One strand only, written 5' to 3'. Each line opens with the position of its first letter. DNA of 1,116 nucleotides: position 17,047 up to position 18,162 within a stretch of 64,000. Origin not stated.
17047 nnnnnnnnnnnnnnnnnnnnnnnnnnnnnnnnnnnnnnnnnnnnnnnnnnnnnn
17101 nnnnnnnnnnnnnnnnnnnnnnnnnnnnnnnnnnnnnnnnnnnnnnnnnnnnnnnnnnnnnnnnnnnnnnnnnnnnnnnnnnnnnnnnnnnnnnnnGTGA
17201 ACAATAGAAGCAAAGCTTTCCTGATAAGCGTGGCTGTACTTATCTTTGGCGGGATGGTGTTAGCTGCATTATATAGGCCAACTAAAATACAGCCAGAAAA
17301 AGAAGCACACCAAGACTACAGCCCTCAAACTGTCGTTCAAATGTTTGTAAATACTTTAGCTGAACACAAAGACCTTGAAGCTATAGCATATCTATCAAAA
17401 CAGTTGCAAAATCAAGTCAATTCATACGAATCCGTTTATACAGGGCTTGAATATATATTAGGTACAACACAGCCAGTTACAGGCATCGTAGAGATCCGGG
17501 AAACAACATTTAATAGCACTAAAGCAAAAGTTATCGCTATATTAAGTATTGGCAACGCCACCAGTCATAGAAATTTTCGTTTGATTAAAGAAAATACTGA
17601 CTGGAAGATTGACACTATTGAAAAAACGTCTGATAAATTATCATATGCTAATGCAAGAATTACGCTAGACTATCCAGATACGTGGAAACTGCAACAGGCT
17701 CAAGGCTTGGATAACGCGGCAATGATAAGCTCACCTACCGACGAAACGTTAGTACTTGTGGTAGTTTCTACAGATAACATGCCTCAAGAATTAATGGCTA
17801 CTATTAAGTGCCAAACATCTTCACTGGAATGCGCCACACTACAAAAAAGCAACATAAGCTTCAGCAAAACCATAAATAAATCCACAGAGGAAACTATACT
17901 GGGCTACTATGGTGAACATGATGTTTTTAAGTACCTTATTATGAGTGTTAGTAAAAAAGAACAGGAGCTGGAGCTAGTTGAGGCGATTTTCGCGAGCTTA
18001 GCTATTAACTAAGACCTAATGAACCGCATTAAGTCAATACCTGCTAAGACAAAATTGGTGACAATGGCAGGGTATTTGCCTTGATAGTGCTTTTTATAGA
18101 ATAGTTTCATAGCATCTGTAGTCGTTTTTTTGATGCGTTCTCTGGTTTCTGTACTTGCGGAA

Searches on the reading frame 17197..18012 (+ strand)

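Call 27: search_protein_families(library=pfam, proteins=[window:17197-18012:+])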
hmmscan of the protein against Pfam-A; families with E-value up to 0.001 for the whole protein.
window:17197-18012:+ (271 aa): 0 families

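Call 43: search_protein_families(library=pfam, max_evalue=1, proteins=[window:17197-18012:+])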
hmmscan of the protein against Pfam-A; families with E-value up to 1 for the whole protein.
window:17197-18012:+ (271 aa): 3 families
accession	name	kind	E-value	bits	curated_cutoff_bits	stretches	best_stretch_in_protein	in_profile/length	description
PF12883.13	DUF3828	-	0.0021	18.7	26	1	95-143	73-122/125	Protein of unknown function (DUF3828)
PF12993.12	DUF3877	-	0.0037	17.7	27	1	138-268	9-121/173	Domain of unknown function, E. rectale Gene description (DUF3877)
PF25539.1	Bestrophin_2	-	0.065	13.2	27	1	34-95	151-213/288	Bacterial/Fungal Bestrophin protein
